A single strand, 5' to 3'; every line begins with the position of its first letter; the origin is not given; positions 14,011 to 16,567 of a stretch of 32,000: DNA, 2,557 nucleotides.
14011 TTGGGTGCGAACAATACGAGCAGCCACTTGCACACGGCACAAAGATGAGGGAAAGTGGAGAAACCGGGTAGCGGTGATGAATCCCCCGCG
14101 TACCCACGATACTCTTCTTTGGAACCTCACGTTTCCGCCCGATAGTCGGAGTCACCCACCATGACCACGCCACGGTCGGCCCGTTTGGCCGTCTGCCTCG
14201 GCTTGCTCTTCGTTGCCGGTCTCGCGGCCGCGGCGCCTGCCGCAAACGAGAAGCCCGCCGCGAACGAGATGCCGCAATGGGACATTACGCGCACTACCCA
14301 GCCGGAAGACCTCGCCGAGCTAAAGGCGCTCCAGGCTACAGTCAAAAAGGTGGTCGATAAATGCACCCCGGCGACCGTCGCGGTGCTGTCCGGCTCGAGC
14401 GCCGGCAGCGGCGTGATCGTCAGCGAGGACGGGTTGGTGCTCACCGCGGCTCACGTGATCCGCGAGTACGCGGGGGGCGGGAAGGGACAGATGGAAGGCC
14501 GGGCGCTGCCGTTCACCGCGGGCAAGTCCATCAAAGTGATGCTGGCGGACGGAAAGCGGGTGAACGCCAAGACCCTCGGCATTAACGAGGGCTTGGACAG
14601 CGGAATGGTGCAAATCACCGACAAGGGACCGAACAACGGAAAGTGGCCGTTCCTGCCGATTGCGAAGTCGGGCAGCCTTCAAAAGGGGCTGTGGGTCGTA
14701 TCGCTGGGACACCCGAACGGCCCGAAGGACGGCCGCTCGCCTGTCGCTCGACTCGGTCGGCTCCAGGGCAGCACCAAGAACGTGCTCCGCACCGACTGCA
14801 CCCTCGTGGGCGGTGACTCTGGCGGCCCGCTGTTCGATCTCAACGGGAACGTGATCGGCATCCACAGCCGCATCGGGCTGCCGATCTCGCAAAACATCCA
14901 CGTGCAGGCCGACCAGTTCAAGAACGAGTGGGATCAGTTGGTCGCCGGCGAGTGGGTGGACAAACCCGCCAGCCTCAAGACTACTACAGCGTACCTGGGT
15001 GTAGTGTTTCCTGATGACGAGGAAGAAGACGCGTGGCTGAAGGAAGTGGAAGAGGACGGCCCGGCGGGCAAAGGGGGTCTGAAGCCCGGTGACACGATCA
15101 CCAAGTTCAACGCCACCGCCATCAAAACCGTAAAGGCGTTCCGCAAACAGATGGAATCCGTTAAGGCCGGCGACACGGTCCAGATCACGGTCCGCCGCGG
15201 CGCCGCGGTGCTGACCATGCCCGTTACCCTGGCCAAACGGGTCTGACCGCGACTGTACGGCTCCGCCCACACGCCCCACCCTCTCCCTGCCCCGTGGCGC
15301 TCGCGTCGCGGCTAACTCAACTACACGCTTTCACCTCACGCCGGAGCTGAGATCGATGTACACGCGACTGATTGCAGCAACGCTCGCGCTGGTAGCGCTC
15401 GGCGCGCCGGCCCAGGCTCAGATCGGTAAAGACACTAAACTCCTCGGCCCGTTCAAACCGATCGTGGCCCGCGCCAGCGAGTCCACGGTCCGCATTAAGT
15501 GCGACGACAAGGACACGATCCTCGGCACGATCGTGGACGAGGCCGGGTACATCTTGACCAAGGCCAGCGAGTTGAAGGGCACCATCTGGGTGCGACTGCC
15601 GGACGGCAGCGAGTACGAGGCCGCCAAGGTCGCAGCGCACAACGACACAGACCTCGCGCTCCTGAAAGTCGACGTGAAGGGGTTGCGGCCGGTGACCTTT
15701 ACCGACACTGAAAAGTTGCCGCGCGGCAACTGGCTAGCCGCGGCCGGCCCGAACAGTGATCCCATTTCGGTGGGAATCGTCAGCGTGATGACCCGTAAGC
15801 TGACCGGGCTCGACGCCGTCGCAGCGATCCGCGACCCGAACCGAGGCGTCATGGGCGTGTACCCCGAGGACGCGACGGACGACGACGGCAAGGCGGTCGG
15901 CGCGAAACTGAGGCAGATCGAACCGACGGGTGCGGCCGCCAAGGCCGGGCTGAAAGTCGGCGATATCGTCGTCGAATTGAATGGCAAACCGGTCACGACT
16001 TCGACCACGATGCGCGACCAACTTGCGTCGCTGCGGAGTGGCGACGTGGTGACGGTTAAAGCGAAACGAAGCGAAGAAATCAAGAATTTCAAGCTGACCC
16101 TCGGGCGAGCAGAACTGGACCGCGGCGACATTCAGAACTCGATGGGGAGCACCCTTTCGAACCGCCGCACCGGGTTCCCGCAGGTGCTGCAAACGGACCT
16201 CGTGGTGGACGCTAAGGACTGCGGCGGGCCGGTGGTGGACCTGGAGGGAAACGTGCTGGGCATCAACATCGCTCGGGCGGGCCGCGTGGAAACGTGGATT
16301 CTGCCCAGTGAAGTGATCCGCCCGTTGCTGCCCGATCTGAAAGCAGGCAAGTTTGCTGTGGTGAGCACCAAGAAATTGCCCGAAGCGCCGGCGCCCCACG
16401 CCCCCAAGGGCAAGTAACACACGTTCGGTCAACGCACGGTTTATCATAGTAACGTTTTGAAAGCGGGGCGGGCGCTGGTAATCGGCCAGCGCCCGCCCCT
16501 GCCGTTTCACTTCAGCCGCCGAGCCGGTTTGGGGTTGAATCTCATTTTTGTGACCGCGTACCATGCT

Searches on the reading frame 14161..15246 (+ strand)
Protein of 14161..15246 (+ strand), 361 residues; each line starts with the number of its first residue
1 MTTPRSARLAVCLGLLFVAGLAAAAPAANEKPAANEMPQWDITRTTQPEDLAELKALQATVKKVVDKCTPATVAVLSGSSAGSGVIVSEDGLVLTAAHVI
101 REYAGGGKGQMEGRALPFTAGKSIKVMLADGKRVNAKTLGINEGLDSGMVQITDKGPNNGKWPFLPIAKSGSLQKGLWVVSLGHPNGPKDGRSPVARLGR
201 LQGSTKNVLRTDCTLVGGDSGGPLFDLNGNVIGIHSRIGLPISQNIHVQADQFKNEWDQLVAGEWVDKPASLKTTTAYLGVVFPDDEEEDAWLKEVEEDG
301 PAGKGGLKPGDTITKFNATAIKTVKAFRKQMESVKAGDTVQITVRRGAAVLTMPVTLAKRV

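Call 105: search_protein_families(library=pfam, proteins=[window:14161-15246:+], max_evalue=0.001)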
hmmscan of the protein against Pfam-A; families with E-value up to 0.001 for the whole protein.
window:14161-15246:+ (361 aa): 7 families
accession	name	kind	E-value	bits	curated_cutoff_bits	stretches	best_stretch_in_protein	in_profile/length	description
PF13365.12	Trypsin_2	-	3.5e-25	89.8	27.6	1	82-234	1-144/144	Trypsin-like peptidase domain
PF13180.12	PDZ_2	-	1.8e-14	54.2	27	1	278-357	2-80/80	PDZ domain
PF00089.32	Trypsin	-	2.9e-09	37.5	20.6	1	70-238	13-198/220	Trypsin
PF10459.15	Peptidase_S46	-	1.8e-06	27.4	22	0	40-102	6-69/698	Peptidase S46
PF17820.7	PDZ_6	-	2e-06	27.9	27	1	294-346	3-54/54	PDZ domain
PF00595.29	PDZ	-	4.5e-06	27.4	23.2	1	279-344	12-80/81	PDZ domain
PF05579.19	Peptidase_S32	-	0.00018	21.3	24.7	0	68-102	101-136/297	Equine arteritis virus serine endopeptidase S32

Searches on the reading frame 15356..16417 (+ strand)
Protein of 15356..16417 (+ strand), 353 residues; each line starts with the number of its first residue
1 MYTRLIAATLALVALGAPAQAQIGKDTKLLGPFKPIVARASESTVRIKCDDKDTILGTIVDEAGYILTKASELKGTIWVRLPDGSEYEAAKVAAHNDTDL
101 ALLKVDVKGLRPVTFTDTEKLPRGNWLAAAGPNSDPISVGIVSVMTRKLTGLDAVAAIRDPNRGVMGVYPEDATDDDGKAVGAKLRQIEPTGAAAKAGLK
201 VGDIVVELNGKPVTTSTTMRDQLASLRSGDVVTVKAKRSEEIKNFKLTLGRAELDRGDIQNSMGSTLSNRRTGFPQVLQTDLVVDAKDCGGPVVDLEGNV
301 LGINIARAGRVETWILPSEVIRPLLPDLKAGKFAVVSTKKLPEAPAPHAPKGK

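Call 105: search_protein_families(library=pfam, proteins=[window:15356-16417:+], max_evalue=0.001)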
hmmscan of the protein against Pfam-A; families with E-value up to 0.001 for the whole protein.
window:15356-16417:+ (353 aa): 4 families
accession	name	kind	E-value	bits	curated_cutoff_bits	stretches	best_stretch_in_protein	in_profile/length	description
PF13180.12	PDZ_2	-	9.1e-14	51.9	27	1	164-249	1-80/80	PDZ domain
PF13365.12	Trypsin_2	-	3.2e-13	51.1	27.6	1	57-136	3-93/144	Trypsin-like peptidase domain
PF00595.29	PDZ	-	3.5e-09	37.3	23.2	1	162-235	8-79/81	PDZ domain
PF17820.7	PDZ_6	-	1.5e-08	34.7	27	1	187-235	4-51/54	PDZ domain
